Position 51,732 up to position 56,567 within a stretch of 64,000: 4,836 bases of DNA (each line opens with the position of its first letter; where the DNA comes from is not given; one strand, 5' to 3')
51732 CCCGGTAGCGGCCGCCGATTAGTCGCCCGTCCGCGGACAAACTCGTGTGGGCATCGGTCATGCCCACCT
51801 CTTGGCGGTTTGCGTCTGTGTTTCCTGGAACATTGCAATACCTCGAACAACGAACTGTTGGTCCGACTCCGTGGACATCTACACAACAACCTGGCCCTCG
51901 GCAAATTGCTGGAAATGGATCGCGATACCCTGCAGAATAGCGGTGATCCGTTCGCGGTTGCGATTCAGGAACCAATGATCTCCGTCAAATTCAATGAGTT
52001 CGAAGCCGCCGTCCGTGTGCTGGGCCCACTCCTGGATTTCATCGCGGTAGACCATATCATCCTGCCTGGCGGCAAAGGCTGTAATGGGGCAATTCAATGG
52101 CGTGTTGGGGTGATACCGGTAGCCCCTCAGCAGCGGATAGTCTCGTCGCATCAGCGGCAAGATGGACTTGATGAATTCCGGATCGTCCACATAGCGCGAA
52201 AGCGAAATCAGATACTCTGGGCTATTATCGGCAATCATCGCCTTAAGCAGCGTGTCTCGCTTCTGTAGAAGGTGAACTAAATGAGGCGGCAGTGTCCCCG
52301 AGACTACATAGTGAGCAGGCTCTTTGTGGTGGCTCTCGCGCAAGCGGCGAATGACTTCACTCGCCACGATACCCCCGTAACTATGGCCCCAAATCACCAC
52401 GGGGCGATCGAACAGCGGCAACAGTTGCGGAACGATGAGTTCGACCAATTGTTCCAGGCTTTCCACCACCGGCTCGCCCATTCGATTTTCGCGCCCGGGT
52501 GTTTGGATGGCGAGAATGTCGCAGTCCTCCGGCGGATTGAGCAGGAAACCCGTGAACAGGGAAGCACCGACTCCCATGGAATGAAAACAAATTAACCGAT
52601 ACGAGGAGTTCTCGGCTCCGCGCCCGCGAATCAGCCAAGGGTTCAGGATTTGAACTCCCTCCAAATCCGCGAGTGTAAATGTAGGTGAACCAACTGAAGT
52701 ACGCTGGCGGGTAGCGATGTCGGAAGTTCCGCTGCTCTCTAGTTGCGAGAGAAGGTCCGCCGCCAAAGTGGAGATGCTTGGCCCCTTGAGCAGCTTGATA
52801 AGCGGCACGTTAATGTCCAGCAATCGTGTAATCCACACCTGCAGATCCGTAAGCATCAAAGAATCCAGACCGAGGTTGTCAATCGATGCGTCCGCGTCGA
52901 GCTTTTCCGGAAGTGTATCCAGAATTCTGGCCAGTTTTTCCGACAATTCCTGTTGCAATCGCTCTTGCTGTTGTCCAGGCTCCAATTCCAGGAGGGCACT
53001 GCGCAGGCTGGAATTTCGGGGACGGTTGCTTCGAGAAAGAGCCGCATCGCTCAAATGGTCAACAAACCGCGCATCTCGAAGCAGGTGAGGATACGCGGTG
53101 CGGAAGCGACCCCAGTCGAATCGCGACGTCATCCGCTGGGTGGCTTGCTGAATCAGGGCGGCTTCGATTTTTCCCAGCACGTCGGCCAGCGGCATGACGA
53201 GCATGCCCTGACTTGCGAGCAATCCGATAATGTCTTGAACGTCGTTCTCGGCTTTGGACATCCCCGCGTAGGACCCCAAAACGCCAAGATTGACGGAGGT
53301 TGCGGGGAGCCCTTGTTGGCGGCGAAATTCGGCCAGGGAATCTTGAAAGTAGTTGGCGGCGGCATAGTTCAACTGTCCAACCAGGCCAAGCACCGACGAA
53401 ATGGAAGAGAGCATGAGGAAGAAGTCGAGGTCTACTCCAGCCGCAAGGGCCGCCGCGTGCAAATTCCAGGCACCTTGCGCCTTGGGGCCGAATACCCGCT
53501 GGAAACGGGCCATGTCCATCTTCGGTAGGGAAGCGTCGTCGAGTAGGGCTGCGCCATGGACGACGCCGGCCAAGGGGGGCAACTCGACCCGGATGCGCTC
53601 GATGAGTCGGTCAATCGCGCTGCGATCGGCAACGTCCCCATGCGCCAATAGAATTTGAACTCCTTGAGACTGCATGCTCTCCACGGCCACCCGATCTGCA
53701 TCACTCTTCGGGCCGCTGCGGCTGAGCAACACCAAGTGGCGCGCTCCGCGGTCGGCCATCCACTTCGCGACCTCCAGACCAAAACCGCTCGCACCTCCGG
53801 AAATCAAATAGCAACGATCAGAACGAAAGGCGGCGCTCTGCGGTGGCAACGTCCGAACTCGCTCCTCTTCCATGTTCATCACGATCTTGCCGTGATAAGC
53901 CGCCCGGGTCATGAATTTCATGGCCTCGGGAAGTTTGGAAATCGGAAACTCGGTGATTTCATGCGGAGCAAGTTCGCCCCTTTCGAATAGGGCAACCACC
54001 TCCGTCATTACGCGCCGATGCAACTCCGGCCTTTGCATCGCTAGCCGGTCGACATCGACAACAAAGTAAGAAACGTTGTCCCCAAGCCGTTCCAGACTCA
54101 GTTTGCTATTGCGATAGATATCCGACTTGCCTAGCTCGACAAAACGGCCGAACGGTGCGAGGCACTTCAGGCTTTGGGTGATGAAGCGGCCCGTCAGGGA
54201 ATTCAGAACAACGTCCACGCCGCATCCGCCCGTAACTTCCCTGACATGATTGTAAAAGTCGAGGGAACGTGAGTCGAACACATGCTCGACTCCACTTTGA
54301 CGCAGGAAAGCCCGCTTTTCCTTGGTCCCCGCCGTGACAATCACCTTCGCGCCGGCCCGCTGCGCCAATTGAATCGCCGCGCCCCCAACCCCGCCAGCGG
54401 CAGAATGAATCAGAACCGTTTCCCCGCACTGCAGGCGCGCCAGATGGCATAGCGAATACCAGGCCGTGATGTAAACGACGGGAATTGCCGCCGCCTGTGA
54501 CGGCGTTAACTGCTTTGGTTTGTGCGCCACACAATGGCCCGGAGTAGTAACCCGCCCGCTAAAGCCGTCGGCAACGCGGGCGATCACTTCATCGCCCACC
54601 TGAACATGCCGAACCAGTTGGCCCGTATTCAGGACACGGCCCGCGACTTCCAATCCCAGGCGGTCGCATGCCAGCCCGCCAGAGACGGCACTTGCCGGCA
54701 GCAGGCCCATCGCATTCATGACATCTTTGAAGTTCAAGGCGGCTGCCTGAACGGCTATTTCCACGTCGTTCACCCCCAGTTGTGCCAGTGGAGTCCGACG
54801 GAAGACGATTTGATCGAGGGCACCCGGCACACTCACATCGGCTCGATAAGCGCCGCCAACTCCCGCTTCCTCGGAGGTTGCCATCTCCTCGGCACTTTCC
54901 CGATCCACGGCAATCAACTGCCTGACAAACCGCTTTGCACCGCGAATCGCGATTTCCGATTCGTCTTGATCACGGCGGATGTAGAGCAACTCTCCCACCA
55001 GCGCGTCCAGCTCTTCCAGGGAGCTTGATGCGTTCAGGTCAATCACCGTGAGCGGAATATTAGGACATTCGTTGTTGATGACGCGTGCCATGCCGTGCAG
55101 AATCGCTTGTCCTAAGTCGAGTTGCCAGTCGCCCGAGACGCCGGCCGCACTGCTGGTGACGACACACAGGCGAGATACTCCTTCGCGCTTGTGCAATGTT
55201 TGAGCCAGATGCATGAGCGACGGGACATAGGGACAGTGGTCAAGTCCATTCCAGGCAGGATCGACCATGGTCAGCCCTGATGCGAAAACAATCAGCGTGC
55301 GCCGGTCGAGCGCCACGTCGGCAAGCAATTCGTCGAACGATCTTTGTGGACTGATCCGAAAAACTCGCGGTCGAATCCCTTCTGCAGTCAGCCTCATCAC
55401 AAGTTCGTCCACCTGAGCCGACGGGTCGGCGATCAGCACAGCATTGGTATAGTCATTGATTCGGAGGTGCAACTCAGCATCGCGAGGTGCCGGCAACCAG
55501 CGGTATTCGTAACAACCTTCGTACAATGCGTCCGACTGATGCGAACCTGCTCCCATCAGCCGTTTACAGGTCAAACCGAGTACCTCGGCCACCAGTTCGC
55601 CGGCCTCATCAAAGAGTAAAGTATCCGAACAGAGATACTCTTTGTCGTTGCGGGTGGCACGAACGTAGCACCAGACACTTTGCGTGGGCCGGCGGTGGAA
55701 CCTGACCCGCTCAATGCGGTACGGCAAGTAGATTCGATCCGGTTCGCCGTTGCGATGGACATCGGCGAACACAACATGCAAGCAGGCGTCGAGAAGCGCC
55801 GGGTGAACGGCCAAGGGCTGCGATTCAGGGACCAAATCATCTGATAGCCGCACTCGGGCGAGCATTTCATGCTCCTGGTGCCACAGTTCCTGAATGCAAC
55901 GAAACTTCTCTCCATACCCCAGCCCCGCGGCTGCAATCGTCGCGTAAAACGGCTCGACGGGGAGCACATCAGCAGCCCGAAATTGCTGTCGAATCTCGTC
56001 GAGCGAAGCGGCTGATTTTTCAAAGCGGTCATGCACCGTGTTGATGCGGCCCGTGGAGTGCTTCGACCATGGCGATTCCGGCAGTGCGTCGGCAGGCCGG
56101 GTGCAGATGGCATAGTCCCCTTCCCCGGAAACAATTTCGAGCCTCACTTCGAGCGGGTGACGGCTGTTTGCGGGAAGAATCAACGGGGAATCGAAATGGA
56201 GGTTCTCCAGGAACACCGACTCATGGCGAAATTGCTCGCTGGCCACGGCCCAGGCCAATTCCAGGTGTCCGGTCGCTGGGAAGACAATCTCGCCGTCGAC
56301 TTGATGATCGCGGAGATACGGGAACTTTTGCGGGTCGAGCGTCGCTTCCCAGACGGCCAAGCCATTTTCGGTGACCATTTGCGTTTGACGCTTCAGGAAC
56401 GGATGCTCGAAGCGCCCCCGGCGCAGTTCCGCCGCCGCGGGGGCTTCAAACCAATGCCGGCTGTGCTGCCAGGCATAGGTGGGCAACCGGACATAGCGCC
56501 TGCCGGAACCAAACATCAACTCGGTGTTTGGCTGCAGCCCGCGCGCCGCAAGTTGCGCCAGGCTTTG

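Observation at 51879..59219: Animal-FAS-like single-module fully reducing type I synthase with built-in thioesterase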

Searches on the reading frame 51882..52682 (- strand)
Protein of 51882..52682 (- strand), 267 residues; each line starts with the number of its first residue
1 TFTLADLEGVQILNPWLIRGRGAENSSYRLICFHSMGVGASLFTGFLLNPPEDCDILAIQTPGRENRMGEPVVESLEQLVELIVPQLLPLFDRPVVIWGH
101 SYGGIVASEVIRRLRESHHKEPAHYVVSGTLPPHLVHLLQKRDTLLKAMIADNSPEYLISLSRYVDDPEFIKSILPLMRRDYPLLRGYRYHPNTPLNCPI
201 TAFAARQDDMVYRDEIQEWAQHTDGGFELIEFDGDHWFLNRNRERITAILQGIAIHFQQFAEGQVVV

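Call 36: search_solved_structures(query=window:51882-52682:-, max_evalue=0.001, show_alignments=2)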
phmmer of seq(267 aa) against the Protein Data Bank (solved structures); distinct sequences matched with E-value up to 0.001: 19.
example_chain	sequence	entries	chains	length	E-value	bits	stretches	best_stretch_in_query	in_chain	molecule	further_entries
6vap_A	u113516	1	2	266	3.5e-32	115.2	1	15-250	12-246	Thioesterase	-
3fla_A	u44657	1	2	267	6.7e-32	114.2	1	15-241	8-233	RifR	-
3flb_A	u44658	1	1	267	1.8e-31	112.9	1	15-241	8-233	RifR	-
9pc6_A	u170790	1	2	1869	2.9e-30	108.9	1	15-241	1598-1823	6-deoxyerythronolide-B synthase,RifR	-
4xjv_A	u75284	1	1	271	1.3e-25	93.6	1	26-240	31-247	S-acyl fatty acid synthase thioesterase, medium chain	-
6fvj_A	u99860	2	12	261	1.5e-25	93.4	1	27-250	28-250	Thioesterase | Probable thioesterase TesA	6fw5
3qmw_A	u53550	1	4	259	3.4e-25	92.2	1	27-248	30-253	Thioesterase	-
3qmv_A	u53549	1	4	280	4.5e-25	91.8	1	27-248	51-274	Thioesterase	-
7e3z_A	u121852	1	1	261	1.1e-21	80.7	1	26-245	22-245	thioesterase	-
2k2q_B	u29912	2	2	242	2.1e-17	66.7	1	27-247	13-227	Surfactin synthetase thioesterase subunit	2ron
5ugz_A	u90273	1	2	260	3.8e-15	59.3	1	21-249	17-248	Putative thioesterase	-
6ba8_A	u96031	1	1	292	2.2e-12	50.2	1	25-251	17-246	Iron aquisition yersiniabactin synthesis enzyme, YbtT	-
6ba9_A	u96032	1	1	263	4.6e-12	49.2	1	25-251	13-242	Iron aquisition yersiniabactin synthesis enzyme, YbtT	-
1mn6_A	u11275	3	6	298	3.9e-05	26.5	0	13-134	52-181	polyketide synthase IV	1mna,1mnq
9cbd_A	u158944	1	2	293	3.9e-05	26.4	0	13-134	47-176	Narbonolide/10-deoxymethynolide synthase PikA4, module 6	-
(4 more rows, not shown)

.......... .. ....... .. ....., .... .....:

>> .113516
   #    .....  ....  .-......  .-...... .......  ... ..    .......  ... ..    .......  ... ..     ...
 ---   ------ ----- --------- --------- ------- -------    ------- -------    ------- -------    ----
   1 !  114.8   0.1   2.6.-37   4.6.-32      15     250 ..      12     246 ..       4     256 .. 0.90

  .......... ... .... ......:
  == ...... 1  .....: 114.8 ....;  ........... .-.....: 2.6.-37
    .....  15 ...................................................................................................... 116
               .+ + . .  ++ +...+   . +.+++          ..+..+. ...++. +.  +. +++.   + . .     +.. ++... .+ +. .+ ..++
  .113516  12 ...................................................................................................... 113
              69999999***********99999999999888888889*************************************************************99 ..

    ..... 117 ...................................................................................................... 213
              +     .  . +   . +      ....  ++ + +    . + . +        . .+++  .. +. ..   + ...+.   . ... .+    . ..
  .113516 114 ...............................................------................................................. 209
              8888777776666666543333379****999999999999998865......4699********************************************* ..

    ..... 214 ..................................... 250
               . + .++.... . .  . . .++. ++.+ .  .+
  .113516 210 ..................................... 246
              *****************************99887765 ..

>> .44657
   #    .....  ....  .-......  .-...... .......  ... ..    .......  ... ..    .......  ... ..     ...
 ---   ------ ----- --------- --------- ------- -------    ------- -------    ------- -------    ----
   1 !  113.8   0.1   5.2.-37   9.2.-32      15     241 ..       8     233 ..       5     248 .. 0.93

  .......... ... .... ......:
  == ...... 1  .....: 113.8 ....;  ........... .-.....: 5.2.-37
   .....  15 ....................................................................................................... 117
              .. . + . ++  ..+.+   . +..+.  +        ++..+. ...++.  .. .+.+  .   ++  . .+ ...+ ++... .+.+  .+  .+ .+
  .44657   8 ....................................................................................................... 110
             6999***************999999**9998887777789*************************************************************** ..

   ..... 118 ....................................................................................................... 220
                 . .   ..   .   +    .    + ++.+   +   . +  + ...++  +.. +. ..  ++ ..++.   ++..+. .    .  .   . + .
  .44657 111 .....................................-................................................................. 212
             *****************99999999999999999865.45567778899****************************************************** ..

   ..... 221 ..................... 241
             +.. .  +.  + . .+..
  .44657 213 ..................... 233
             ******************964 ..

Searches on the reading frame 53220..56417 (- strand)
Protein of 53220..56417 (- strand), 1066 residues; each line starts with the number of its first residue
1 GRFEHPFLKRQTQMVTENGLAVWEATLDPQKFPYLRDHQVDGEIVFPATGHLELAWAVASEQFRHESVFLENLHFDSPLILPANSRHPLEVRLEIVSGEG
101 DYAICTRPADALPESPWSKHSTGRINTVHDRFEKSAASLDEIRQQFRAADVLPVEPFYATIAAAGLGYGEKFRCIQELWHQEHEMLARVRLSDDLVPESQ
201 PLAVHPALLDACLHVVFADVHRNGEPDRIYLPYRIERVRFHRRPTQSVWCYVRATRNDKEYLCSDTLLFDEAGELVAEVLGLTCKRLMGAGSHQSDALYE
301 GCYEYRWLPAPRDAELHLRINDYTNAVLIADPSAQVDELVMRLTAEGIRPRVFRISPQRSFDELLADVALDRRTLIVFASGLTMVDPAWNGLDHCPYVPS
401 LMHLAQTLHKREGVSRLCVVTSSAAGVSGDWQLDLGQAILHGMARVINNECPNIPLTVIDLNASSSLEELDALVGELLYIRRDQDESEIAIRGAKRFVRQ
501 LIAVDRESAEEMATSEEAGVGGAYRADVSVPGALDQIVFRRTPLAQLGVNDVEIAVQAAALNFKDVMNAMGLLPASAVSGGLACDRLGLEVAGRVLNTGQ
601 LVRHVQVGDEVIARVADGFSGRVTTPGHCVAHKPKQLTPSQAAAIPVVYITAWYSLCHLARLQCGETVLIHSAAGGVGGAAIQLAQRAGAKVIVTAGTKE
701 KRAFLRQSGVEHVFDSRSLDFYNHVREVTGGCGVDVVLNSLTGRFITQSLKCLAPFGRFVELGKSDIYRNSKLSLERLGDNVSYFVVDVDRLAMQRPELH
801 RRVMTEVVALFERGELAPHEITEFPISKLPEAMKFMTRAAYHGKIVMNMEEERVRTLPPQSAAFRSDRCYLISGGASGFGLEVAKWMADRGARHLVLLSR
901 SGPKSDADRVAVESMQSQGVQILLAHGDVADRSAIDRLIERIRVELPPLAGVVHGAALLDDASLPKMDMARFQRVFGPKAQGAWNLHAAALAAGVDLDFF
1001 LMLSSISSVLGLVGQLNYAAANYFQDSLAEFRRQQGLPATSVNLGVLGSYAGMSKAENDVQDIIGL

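Call 61: search_solved_structures(query=window:53220-56417:-, max_evalue=1e-20)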
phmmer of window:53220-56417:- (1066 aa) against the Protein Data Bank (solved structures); distinct sequences matched with E-value up to 1e-20: 66 (the best 60 are shown).
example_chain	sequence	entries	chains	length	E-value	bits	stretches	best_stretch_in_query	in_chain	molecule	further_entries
9d2z_A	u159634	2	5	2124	2.1e-116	393.2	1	5-1049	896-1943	Mycocerosic acid synthase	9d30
9d2y_A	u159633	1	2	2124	5.2e-116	391.9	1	5-1049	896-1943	Multifunctional mycocerosic acid synthase membrane-associated MAS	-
5bp4_A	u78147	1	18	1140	9.3e-115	387.8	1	5-1059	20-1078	Mycocerosic acid synthase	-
8g7w_A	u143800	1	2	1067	8.2e-90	305.2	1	408-1049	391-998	Type I PKS module 4, module 5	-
3slk_A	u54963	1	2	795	3e-85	290.1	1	411-1051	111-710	Polyketide synthase extender module 2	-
2vz8_A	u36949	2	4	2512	2.7e-83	283.6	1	554-1051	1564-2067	FATTY ACID SYNTHASE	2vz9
6fn6_A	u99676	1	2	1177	7.4e-78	265.6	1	554-1051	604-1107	Fatty acid synthase 1, isoform A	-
8eyi_E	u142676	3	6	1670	7.6e-78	265.6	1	556-1051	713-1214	Fatty acid synthase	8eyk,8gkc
9b80_A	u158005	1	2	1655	7.7e-78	265.5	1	556-1051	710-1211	Fatty acid synthase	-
8vf7_A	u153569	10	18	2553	2.3e-77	264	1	556-1051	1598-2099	Fatty acid synthase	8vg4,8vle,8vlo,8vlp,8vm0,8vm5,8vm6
8vf7_B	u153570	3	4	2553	2.3e-77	264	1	556-1051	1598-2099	Fatty acid synthase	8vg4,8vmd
5dp1_A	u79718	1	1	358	1.6e-68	234.7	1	537-849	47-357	CurK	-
9nju_A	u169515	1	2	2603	4.7e-58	200.1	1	549-1054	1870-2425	Probable polyketide synthase 16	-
9cq1_A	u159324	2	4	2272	1.1e-57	198.8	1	556-1048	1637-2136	EcPKS1 - condensing region | Polyketide synthase 1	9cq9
5doz_A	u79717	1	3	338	1.2e-56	195.4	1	547-849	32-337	JamJ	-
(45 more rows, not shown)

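Call 98: predict_structure(alignment_id=A2)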
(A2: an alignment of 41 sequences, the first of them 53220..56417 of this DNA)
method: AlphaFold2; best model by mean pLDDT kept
length: 1066 residues; sequences in the alignment: 41
mean_pLDDT: 86.7   pTM: 0.70
mean pLDDT of the five models: 86.7, 85.9, 84.3, 83.5, 83.3
residues with pLDDT >= 90: 595; 70-90: 377; 50-70: 53; < 50: 41
segments of 3 or more residues with pLDDT < 50: 289-295, 765-772, 774-777, 1046-1066
pLDDT, mean of each block of 10 residues (from residue 1): 78 66 86 89 87 93 84 84 72 82 83 69 79 83 91 93 86 96 95 90 92 94 83 90 92 90 94 93 75 54 86 84 91 92 95 84 86 91 78 90 91 87 87 90 88 85 90 93 81 92 83 91 87 81 85 97 89 76 88 96 95 95 95 96 95 95 95 92 95 92 91 89 92 92 79 89 57 49 85 92 95 93 95 89 94 91 90 89 93 95 92 96 95 96 95 89 88 93 96 94 74 83 93 92 58 32 26
secondary structure, 60 per line:
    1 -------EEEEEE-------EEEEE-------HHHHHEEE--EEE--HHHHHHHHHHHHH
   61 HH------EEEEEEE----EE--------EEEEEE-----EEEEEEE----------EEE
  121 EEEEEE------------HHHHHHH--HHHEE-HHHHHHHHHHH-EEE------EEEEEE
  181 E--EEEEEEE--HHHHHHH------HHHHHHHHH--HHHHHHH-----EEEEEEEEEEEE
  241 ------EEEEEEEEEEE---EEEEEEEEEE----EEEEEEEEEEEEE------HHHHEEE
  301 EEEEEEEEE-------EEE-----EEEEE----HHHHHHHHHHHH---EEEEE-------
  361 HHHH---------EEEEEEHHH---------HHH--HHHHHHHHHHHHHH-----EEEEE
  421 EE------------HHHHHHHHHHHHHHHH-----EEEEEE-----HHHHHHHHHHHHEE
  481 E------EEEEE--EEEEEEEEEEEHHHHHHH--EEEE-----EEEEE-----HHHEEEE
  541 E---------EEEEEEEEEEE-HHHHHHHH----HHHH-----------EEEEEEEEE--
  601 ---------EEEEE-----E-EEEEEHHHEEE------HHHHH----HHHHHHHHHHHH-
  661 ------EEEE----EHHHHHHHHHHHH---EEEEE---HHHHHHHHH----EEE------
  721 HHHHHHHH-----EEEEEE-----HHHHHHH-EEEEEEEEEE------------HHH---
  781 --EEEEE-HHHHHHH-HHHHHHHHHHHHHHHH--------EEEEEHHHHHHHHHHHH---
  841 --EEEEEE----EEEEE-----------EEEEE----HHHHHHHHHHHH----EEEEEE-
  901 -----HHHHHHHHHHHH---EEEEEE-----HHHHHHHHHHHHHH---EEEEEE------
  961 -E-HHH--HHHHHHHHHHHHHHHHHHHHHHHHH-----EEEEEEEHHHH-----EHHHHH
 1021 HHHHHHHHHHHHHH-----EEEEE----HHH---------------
elements in order (helices of 4 or more, strands of 3 or more residues): E8-13 E21-25 H33-37 E38-40 E43-45 H48-62 E69-75 E90-95 E101-107 E118-126 H139-145 H154-164 E166-168 E175-181 E184-190 H193-199 H206-214 H217-223 E229-240 E247-257 E261-270 E275-287 H294-297 E298-309 E317-319 E325-329 H334-345 E349-353 H361-364 E374-379 H397-410 E416-422 H435-450 E456-461 H467-478 E479-481 E488-492 E495-505 H506-512 E515-518 E524-528 E537-541 E551-561 H563-570 H575-578 E590-598 E610-614 E622-626 E630-632 H639-643 H648-659 E667-670 H676-687 E691-695 H699-707 E712-714 H721-728 E734-739 H745-751 E753-762 E783-787 H789-795 H797-812 E821-825 H826-837 E843-848 E853-857 E869-873 H878-889 E894-899 H906-917 E921-926 H932-945 E949-954 H969-993 E999-1005 H1006-1009 H1016-1034 E1040-1044

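Call 100: fold_search(model_id=the predicted structure, library=pdb)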
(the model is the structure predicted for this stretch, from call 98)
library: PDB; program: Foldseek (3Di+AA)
matches with E <= 10: 2000; with E <= 0.001: 1849
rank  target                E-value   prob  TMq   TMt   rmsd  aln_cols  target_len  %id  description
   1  5bp4_E                2.5e-88  1.00  0.57  0.56  24.4      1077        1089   30  Modifying region (DH-ER-KR) of a mycocerosic acid synthase-like (MAS-like) PKS (released 2016-03-09)
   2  5bp4_G                3.2e-88  1.00  0.56  0.55  23.0      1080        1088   30  Modifying region (DH-ER-KR) of a mycocerosic acid synthase-like (MAS-like) PKS (released 2016-03-09)
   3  5bp4_A                8.0e-88  1.00  0.57  0.55  24.5      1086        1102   30  Modifying region (DH-ER-KR) of a mycocerosic acid synthase-like (MAS-like) PKS (released 2016-03-09)
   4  5bp4_F                8.0e-88  1.00  0.54  0.53  23.2      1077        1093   30  Modifying region (DH-ER-KR) of a mycocerosic acid synthase-like (MAS-like) PKS (released 2016-03-09)
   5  5bp4_H                3.7e-87  1.00  0.48  0.46  25.4      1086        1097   29  Modifying region (DH-ER-KR) of a mycocerosic acid synthase-like (MAS-like) PKS (released 2016-03-09)
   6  9d30_A                4.0e-80  1.00  0.59  0.52  23.6      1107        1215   28  Cryo-EM structure of mycocerosic acid synthase with a single DH-ACP crosslink using C16 alpha-bromoamide. Complex C (released 2025-08-13)
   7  9d2y_A                3.2e-78  1.00  0.58  0.31  23.5      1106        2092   28  Cryo-EM structure of mycocerosic acid synthase with double KS-ACP crosslinking using C16 alpha-bromoamide. Complex A (released 2025-08-13)
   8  8g7w_B                3.8e-75  1.00  0.36  0.36  20.4      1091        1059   27  Type I modPKS reducing region (released 2023-06-07)
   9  8g7w_A                4.8e-75  1.00  0.36  0.36  20.5      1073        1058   27  Type I modPKS reducing region (released 2023-06-07)
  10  9d2y_B                2.3e-74  1.00  0.57  0.31  23.7      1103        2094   28  Cryo-EM structure of mycocerosic acid synthase with double KS-ACP crosslinking using C16 alpha-bromoamide. Complex A (released 2025-08-13)
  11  9d30_B                1.8e-72  1.00  0.58  0.56  23.5      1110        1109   28  Cryo-EM structure of mycocerosic acid synthase with a single DH-ACP crosslink using C16 alpha-bromoamide. Complex C (released 2025-08-13)
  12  5bp4_L                9.3e-71  1.00  0.36  0.42  25.2      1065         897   25  Modifying region (DH-ER-KR) of a mycocerosic acid synthase-like (MAS-like) PKS (released 2016-03-09)
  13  8eyi_E                4.4e-64  1.00  0.48  0.52  23.9      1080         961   23  Atomic model of the core modifying region of human fatty acid synthase (released 2023-05-24)
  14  8eyk_E                6.4e-64  1.00  0.48  0.52  23.9      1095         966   22  Atomic model of the core modifying region of human fatty acid synthase in complex with TVB-2640 (released 2023-05-24)
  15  8eyk_F                9.4e-63  1.00  0.49  0.49  24.3      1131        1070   22  Atomic model of the core modifying region of human fatty acid synthase in complex with TVB-2640 (released 2023-05-24)
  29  5bp4_I                1.9e-53  1.00  0.31  0.50  24.8       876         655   23  Modifying region (DH-ER-KR) of a mycocerosic acid synthase-like (MAS-like) PKS (released 2016-03-09)
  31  5bp4_R                8.1e-53  1.00  0.30  0.50  25.2       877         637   22  Modifying region (DH-ER-KR) of a mycocerosic acid synthase-like (MAS-like) PKS (released 2016-03-09)
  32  5bp4_O                4.5e-52  1.00  0.31  0.51  24.8       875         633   22  Modifying region (DH-ER-KR) of a mycocerosic acid synthase-like (MAS-like) PKS (released 2016-03-09)
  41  5bp4_Q                3.6e-49  1.00  0.29  0.50  23.8       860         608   22  Modifying region (DH-ER-KR) of a mycocerosic acid synthase-like (MAS-like) PKS (released 2016-03-09)
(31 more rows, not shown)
